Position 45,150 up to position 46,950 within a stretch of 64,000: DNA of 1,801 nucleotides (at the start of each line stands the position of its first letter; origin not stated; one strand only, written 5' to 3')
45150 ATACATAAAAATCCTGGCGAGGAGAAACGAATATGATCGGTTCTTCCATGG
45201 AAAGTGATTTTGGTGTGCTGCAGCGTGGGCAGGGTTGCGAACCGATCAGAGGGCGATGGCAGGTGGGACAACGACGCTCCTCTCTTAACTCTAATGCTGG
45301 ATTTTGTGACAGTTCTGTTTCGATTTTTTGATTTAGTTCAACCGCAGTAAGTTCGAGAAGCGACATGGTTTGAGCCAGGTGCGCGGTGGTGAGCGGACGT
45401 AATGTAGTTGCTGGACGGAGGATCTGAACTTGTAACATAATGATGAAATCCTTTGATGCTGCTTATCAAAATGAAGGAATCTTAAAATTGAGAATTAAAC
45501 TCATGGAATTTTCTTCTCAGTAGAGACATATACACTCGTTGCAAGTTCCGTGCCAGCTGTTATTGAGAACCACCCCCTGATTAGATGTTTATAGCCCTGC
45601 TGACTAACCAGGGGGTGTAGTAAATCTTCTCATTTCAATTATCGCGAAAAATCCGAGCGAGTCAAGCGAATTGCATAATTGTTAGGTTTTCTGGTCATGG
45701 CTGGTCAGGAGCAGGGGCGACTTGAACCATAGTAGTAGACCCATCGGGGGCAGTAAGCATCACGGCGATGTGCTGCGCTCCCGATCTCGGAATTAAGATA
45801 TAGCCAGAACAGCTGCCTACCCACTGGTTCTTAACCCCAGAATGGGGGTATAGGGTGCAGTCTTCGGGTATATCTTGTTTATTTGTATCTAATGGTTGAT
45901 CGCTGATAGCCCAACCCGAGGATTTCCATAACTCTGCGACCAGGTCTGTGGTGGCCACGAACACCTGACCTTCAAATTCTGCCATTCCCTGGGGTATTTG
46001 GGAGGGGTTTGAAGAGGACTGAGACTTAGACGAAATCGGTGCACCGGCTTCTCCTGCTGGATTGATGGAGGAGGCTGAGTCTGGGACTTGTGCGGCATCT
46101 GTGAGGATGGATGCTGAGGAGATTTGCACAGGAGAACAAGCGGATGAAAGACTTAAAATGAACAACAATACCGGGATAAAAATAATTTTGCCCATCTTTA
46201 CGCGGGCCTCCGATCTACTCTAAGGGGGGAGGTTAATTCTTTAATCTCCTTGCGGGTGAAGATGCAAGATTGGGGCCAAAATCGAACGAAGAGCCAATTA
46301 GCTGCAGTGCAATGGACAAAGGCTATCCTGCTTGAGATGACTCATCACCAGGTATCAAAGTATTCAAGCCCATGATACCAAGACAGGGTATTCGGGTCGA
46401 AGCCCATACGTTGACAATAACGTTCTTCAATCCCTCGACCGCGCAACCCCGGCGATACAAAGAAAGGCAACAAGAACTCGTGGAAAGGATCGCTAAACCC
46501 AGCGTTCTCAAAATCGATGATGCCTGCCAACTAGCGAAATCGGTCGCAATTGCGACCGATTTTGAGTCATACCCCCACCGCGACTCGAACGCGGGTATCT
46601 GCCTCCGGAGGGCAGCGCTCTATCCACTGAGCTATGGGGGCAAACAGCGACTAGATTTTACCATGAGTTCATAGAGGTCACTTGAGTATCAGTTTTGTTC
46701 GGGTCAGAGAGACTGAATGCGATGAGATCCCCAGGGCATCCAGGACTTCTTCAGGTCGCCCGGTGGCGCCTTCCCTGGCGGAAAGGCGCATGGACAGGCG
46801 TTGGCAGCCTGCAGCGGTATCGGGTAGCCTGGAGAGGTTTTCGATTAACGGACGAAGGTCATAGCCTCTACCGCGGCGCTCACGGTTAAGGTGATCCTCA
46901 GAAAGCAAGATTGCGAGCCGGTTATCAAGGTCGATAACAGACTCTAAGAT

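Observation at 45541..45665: rpoN appears to be preceded by its own perfect sigma-54 promoter, with a tandem sigma-70-type promoter ~100 nt further upstream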

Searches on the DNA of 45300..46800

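Call 51: search_rna_families(source=window, start=45300, end=46800, threshold=evalue, max_evalue=1)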
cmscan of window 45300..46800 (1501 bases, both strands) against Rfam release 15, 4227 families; matches with E-value up to 1: 2.
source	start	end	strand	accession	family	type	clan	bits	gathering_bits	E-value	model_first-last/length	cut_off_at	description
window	46570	46641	-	RF00005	tRNA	Gene; tRNA;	CL00001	64.1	29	3.1e-13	1-71/71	no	tRNA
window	46569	46641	+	RF04354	Plastid-ycf2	Cis-reg;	-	27.5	65.7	0.004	1-75/75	no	Plastid-ycf2 5UTR RNA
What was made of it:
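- There is no Rfam family match (call 51).
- Tried and rejected: There is no Rfam match in 45300-46800 apart from tRNA-Arg (call 51).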
